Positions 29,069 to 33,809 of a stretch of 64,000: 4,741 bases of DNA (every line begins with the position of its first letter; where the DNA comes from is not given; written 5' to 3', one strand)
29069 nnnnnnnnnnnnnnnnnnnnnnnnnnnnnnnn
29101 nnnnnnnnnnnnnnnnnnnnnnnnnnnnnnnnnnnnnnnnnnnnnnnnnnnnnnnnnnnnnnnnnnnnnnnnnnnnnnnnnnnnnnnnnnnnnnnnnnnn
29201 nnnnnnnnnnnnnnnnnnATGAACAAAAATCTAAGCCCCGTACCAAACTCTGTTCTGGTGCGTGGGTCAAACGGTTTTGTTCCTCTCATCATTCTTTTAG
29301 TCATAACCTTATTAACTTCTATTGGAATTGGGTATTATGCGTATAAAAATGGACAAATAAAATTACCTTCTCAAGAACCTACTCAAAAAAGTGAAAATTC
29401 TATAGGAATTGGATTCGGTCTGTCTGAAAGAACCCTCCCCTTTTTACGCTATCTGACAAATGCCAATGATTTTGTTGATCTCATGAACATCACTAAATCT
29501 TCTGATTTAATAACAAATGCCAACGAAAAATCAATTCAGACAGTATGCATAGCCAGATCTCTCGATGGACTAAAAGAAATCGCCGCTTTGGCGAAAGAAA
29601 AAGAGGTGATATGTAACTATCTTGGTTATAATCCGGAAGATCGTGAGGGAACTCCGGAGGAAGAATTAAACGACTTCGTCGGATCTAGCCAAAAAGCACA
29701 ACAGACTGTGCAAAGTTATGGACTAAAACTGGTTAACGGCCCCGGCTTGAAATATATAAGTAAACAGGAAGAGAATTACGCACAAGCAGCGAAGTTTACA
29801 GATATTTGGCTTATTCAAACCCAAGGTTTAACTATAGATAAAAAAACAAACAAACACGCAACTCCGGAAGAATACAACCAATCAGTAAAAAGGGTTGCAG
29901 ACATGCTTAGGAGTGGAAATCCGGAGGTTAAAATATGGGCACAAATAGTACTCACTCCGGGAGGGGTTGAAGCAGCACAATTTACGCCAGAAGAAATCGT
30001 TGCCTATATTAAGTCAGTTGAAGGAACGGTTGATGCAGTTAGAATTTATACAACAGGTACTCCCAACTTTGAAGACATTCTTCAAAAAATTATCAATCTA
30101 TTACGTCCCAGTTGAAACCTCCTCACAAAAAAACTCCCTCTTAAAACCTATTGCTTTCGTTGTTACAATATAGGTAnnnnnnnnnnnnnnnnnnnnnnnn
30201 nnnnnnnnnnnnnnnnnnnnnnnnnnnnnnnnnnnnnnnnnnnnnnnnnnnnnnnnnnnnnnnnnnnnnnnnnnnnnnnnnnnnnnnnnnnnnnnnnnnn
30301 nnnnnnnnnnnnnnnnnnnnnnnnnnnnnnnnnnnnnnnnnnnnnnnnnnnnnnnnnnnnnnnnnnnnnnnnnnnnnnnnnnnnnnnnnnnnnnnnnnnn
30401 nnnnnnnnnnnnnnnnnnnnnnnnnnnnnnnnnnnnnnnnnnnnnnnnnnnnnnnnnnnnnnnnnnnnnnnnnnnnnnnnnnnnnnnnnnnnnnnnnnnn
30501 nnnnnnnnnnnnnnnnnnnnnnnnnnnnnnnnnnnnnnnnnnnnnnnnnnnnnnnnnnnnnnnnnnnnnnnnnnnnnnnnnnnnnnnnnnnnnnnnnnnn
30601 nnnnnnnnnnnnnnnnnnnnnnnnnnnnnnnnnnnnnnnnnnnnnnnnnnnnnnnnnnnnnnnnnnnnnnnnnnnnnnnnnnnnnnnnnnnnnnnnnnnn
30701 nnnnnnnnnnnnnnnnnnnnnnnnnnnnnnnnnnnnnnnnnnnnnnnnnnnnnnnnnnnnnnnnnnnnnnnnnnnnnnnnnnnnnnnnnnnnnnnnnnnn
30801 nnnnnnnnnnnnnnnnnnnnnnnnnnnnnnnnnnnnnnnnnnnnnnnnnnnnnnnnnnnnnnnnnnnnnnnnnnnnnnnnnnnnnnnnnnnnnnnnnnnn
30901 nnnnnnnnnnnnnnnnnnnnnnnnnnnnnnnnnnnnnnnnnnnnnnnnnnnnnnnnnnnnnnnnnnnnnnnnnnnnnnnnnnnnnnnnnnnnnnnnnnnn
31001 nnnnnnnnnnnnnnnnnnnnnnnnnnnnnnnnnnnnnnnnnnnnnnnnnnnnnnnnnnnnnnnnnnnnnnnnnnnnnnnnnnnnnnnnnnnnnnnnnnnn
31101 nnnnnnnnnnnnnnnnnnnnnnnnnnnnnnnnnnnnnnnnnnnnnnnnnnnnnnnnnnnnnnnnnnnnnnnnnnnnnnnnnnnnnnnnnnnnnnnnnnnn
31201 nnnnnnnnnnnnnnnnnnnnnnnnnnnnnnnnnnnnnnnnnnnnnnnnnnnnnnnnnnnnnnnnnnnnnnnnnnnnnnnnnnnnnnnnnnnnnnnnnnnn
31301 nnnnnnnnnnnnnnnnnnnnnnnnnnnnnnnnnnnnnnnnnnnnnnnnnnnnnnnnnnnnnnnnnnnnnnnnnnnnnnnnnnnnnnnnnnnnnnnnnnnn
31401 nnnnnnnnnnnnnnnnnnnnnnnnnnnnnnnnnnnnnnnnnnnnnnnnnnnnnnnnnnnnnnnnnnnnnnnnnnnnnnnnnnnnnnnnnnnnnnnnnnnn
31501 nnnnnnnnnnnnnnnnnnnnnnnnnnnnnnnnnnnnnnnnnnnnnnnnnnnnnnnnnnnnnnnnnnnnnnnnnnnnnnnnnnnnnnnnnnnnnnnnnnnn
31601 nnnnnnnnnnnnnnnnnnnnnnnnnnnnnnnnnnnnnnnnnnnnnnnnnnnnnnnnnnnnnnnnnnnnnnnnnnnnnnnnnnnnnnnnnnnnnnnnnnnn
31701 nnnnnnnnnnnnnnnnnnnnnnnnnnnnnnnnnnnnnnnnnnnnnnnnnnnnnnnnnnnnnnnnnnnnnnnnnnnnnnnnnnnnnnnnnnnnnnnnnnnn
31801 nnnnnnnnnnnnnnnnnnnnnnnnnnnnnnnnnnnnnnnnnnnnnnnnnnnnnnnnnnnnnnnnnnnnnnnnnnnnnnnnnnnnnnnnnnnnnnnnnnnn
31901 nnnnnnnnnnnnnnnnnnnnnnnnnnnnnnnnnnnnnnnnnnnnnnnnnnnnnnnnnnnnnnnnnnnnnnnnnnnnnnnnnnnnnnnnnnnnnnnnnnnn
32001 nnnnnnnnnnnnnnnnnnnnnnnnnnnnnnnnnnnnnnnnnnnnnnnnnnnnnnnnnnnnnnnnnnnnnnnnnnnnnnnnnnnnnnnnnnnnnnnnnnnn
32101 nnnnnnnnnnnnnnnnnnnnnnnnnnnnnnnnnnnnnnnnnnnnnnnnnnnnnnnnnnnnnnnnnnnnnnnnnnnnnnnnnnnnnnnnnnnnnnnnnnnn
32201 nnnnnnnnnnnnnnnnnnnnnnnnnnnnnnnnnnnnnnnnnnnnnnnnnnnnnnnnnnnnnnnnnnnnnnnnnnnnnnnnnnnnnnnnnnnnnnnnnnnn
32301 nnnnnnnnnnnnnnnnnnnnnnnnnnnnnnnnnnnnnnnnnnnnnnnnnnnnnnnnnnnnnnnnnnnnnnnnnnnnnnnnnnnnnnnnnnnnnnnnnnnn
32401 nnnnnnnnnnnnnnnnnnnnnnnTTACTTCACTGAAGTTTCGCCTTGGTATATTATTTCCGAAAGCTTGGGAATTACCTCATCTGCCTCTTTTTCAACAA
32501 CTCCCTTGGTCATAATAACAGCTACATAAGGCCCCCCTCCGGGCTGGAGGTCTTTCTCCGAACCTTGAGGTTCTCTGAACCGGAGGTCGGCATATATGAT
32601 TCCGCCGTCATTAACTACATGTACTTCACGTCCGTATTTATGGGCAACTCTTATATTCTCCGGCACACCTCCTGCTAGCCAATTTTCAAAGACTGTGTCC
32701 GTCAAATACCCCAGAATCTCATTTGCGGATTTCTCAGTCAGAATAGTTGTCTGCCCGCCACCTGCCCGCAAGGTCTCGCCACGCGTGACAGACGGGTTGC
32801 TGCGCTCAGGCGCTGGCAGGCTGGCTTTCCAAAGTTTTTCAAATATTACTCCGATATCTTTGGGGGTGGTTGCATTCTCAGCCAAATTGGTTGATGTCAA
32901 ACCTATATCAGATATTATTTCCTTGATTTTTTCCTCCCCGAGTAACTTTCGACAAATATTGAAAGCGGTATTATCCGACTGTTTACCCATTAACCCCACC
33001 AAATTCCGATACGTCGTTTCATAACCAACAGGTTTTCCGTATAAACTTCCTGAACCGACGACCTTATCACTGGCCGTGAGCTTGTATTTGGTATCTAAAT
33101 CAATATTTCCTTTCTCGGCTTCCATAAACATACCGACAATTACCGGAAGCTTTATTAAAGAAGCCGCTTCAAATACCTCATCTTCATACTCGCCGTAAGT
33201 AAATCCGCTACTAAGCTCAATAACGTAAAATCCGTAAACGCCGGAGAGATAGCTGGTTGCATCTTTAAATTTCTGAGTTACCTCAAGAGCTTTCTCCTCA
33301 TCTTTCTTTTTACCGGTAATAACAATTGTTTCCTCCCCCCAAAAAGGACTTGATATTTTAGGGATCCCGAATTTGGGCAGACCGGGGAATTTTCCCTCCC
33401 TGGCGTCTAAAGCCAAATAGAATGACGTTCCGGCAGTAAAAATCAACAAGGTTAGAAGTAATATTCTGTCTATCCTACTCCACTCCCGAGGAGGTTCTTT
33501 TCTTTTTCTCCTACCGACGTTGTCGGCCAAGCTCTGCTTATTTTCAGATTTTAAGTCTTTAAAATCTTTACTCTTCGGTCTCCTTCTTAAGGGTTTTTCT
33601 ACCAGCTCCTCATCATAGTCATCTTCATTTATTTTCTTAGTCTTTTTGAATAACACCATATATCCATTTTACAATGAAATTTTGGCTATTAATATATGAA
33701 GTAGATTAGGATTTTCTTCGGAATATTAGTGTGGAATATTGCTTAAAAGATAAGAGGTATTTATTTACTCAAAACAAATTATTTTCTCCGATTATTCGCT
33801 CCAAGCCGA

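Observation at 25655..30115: Family of exported proteins sharing a KGF.............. signal-anchor, repeated at nucleotide level, between two class A PBPs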

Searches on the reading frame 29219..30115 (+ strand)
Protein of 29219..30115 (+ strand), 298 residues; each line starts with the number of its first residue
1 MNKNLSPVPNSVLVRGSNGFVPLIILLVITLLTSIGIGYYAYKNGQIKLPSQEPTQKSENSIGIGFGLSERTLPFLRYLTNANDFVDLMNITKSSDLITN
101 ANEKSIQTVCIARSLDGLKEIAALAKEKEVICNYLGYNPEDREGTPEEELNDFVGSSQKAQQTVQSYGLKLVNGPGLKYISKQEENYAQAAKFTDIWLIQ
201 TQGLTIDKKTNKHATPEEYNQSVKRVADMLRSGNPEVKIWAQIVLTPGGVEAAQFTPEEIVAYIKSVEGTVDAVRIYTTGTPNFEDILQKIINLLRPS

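Call 5: search_protein_families(library=pfam, max_evalue=0.1, proteins=[window:29219-30115:+])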
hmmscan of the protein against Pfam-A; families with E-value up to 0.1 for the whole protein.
window:29219-30115:+ (298 aa): 1 family
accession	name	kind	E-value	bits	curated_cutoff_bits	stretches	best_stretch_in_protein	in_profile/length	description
PF03752.18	ALF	-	0.081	13.3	25.4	0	225-252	3-30/42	Short repeats of unknown function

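Call 6: search_protein_families(library=ncbifam, max_evalue=0.1, proteins=[window:29219-30115:+])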
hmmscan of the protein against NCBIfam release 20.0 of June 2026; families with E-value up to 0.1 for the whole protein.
window:29219-30115:+ (298 aa): 1 family
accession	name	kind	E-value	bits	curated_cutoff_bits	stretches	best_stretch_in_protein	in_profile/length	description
TIGR00010.1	TIGR00010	subfamily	0.0039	16.7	206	1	93-194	16-112/253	YchF/TatD family DNA exonuclease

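Call 12: find_homologous_proteins(query=window:29219-30115:+, max_evalue=0.001)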
Query window:29219-30115:+ (298 aa): 19 proteins with E <= 0.001 among 1785 candidates.
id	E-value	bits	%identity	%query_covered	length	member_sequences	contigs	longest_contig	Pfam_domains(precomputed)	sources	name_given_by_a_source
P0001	2.5e-191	652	100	100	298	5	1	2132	-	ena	-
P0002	1.8e-50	190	39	93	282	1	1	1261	-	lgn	-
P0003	9.4e-49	184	40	78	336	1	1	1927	-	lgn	-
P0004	3.5e-38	149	39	79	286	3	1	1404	-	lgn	-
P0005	1.1e-37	148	38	79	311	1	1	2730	-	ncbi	-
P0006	1.9e-36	144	36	80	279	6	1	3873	-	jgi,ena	-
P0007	1.2e-35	141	36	82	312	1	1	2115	-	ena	-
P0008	1.4e-35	141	38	82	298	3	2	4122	-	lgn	-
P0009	2.2e-35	140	37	79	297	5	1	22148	-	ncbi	-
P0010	6.5e-34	135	34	82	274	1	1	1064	-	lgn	-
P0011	3.1e-33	133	35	79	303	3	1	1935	-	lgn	-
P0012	6.5e-33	132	38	81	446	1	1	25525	PF02129.25,PF00326.28,PF07859.20,PF20434.6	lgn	-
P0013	9.7e-33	132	39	73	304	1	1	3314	-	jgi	jgi:hypothetical protein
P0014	2.0e-32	131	35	84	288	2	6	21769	-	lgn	-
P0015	3.1e-32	130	35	81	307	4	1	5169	-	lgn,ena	-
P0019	1.9e-12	65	67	17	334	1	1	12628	PF18933.7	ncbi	-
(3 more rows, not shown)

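Call 41: predict_structure(alignment_id=A3)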
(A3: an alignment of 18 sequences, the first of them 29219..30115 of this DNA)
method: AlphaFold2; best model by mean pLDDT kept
length: 298 residues; sequences in the alignment: 18
mean_pLDDT: 86.0   pTM: 0.75
mean pLDDT of the five models: 86.0, 86.0, 85.0, 84.7, 84.6
residues with pLDDT >= 90: 192; 70-90: 61; 50-70: 24; < 50: 21
segments of 3 or more residues with pLDDT < 50: 1-4, 12-17, 50-57
pLDDT, mean of each block of 10 residues (from residue 1): 45 50 86 92 63 49 94 94 93 88 95 96 93 95 88 97 97 88 91 97 84 91 96 98 76 83 96 88 88 90
secondary structure, 60 per line:
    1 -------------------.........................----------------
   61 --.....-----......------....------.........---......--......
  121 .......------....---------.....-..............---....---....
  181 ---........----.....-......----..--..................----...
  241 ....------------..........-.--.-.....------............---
elements in order: H20-44 E63-67 H73-78 E85-88 H95-103 E107-112 H115-127 E134-137 H147-151 H153-166 E170-173 H177-180 H184-191 E196-200 H202-205 H216-233 E238-244 H257-266 E273-277 H284-295

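Call 45: fold_search(model_id=the predicted structure, library=pdb)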
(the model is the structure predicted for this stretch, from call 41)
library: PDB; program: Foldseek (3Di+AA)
matches with E <= 10: 1572; with E <= 0.001: 220
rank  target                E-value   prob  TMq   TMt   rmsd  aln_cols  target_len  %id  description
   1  9a2k_MODEL_1_A        1.1e-06  1.00  0.51  0.37   6.3       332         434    9  Model of E. coli AceA by in-cell photo-crosslinking MS and deep learning (released 2023-02-24)
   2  5vyz_D                2.9e-06  1.00  0.45  0.14   5.5       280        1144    9  Crystal structure of Lactococcus lactis pyruvate carboxylase in complex with cyclic-di-AMP (released 2017-08-16)
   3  1hvq_A                3.1e-06  1.00  0.52  0.56   5.0       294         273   10  CRYSTAL STRUCTURES OF HEVAMINE, A PLANT DEFENCE PROTEIN WITH CHITINASE AND LYSOZYME ACTIVITY, AND ITS COMPLEX WITH AN  (released 1995-12-02)
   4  3c4u_A                3.3e-06  1.00  0.48  0.48   7.2       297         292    8  Structure of class II fructose-biphosphate aldolase from helicobacter pylori (released 2008-08-26)
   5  5ud0_A                3.5e-06  1.00  0.47  0.49   6.6       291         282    8  Class II fructose-1,6-bisphosphate aldolase E149A variant of Helicobacter pylori with cleavage products (released 2018-04-11)
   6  5ud1_A                3.5e-06  1.00  0.47  0.50   6.6       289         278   10  Class II fructose-1,6-bisphosphate aldolase H180Q variant of Helicobacter pylori (released 2018-04-11)
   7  8t0u_A                4.4e-06  1.00  0.48  0.45   6.0       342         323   10  Crystal structure of dimethylsulfone monooxygenase SfnG from Pseudomonas fluorescens (released 2024-11-27)
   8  5vz0_A                7.6e-06  1.00  0.46  0.14   5.4       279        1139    9  Crystal structure of Lactococcus lactis pyruvate carboxylase G746A mutant in complex with cyclic-di-AMP (released 2017-08-16)
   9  4jte_B                7.6e-06  1.00  0.45  0.51   5.6       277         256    9  Crystal structure of F114A mutant of 3-deoxy-D-manno-octulosonate 8-phosphate synthase (KDO8PS) from Neisseria meningi (released 2013-06-26)
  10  4lsb_B                8.5e-06  1.00  0.45  0.48   7.8       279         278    9  Crystal structure of a putative lyase/mutase from Burkholderia cenocepacia J2315 (released 2013-08-14)
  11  1f8i_A                9.1e-06  1.00  0.47  0.35   7.2       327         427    9  CRYSTAL STRUCTURE OF ISOCITRATE LYASE:NITROPROPIONATE:GLYOXYLATE COMPLEX FROM MYCOBACTERIUM TUBERCULOSIS (released 2000-12-30)
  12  3eol_B                9.6e-06  1.00  0.50  0.43   6.8       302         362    9  2.0A crystal structure of isocitrate lyase from Brucella melitensis (P43212) (released 2008-10-21)
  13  7cp1_B                1.1e-05  1.00  0.49  0.36   6.7       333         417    8  Crystal structure of isocitrate lyase in complex with succinate and itaconate (released 2021-05-19)
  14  2xvn_C                1.2e-05  1.00  0.47  0.63   5.3       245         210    9  A. fumigatus chitinase A1 phenyl-methylguanylurea complex (released 2010-11-03)
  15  6c4a_B                1.2e-05  1.00  0.49  0.36   7.0       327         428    9  Crystal structure of 3-nitropropionate modified isocitrate lyase from Mycobacterium tuberculosis with pyruvate (released 2018-06-06)
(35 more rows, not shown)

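Call 55: find_encoding_contigs(protein=P0019, flank=10000, max_places=2)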
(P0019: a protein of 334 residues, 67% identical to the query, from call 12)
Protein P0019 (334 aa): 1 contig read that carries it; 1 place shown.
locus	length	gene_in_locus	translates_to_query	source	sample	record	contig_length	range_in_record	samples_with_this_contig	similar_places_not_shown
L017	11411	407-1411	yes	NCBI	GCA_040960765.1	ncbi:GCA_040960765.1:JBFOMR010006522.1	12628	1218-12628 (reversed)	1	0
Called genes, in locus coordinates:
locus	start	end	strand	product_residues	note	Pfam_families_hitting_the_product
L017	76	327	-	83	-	PF04014:MazE_antitoxin (weak)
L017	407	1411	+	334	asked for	PF18933:PsbP_2 (faint)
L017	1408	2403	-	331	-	PF02779:Transket_pyr, PF02780:Transketolase_C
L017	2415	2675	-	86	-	-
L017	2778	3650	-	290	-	PF00456:Transketolase_N, PF13292:DXP_synthase_N (faint)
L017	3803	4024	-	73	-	-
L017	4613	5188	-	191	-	PF18306:LDcluster4, PF03641:Lysine_decarbox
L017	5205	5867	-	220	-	PF00834:Ribul_P_3_epim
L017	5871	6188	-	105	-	-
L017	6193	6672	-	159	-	PF22784:PTP-SAK (weak), PF00782:DSPc, PF22785:Tc-R-P, PF22741:PTP-NADK (weak)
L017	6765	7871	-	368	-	PF00044:Gp_dh_N, PF02800:Gp_dh_C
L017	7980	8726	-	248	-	PF00535:Glycos_transf_2, PF10111:Glyco_tranf_2_2 (faint), PF13641:Glyco_tranf_2_3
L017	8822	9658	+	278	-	PF00535:Glycos_transf_2, PF10111:Glyco_tranf_2_2 (weak)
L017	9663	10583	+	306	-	PF00232:Glyco_hydro_1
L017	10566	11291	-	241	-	PF13340:DUF4096, PF01609:DDE_Tnp_1, PF13359:DDE_Tnp_4 (weak), PF13586:DDE_Tnp_1_2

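Call 69: search_solved_structures(query=A3, max_evalue=1)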
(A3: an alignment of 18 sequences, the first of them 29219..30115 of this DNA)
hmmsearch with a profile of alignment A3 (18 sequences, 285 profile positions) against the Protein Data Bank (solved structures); distinct sequences matched with E-value up to 1: 4.
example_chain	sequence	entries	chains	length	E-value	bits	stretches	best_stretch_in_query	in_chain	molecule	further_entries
7bqc_A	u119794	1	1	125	0.015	17.5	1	205-237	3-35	NF4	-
6c8z_A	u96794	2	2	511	0.019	17.2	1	176-231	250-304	ADP-dependent phosphofructokinase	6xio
3mil_A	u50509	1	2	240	0.66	12.1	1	114-173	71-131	Isoamyl acetate-hydrolyzing esterase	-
8fjf_A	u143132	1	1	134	0.66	12.1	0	132-160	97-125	H10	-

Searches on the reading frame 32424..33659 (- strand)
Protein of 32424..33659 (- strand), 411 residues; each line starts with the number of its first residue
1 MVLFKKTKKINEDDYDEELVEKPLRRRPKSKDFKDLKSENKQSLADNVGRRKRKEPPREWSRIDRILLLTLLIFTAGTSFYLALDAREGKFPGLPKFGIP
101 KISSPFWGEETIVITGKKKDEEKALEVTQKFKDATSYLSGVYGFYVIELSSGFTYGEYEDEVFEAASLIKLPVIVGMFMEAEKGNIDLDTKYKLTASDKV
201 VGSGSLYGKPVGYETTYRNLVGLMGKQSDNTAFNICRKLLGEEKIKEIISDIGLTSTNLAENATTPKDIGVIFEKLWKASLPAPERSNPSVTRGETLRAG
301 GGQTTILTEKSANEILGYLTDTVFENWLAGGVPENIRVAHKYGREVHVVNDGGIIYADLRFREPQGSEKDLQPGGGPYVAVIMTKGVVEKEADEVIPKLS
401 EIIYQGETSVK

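Call 5: search_protein_families(library=pfam, max_evalue=0.1, proteins=[window:32424-33659:-])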
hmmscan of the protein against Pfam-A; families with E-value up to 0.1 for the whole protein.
window:32424-33659:- (411 aa): 2 families
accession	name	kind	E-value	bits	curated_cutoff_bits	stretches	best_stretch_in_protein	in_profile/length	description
PF13354.11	Beta-lactamase2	-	1.9e-41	142.2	22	1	143-357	1-202/214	Beta-lactamase enzyme family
PF13040.11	Fur_reg_FbpB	-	0.047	13.7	25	0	26-47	1-22/39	Fur-regulated basic protein B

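Call 6: search_protein_families(library=ncbifam, max_evalue=0.1, proteins=[window:32424-33659:-])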
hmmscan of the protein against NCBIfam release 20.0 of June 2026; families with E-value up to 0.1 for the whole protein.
window:32424-33659:- (411 aa): 27 families (the best 25 are shown)
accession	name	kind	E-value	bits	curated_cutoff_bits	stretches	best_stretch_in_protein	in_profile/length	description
NF033103.1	bla_class_A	equivalog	2e-15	56.7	200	1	133-262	4-134/257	class A beta-lactamase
NF050797.1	blaCESS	exception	1.8e-07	30.7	525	1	127-242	36-150/296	CESS family extended-spectrum class A beta-lactamase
NF033386.1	blaARL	exception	1.5e-05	24.5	620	1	141-258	37-152/282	ARL family class A beta-lactamase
NF012099.1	SubclassA2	equivalog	1.5e-05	24.3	320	1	132-344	7-213/275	class A beta-lactamase, subclass A2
NF000232.1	lactamase_L2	exception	2.5e-05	23.9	540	1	120-241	36-156/303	L2 family extended-spectrum class A beta-lactamase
NF041445.1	blaRATA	exception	3e-05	23.3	660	1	113-344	14-241/302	RATA family class A beta-lactamase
NF000480.2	PSE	exception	6.4e-05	22.6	580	1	123-259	21-157/288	PSE family carbenicillin-hydrolyzing class A beta-lactamase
NF000481.1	carbeni_gen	exception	7.4e-05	22.4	430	1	123-259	19-155/284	CARB/PSE/RTG family carbenicillin-hydrolyzing class A beta-lactamase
NF000390.2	blaVEB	exception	0.00016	20.8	670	1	160-345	61-241/299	VEB family extended-spectrum class A beta-lactamase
NF033141.0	blaZ_gen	exception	0.00024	20.4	500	1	140-259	36-153/281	BlaZ-like penicillin-hydrolyzing class A beta-lactamase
NF012156.1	blaP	exception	0.00029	20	660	1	124-258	43-175/307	class A beta-lactamase BlaP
NF033466.0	blaRCP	exception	0.00032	20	600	1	140-256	47-163/293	RCP family class A beta-lactamase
NF033140.0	blaZ_mecC_type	exception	0.00052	19.5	600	1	143-258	39-152/283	mecC-type penicillin-hydrolyzing class A beta-lactamase BlaZ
NF033714.1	blaBBI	exception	0.00052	19.5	625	1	118-356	34-261/304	BBI family class A beta-lactamase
NF000321.3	blaPEN-Bpc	exception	0.00053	19.1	580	1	126-356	35-256/295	PEN family class A beta-lactamase, Bpc-type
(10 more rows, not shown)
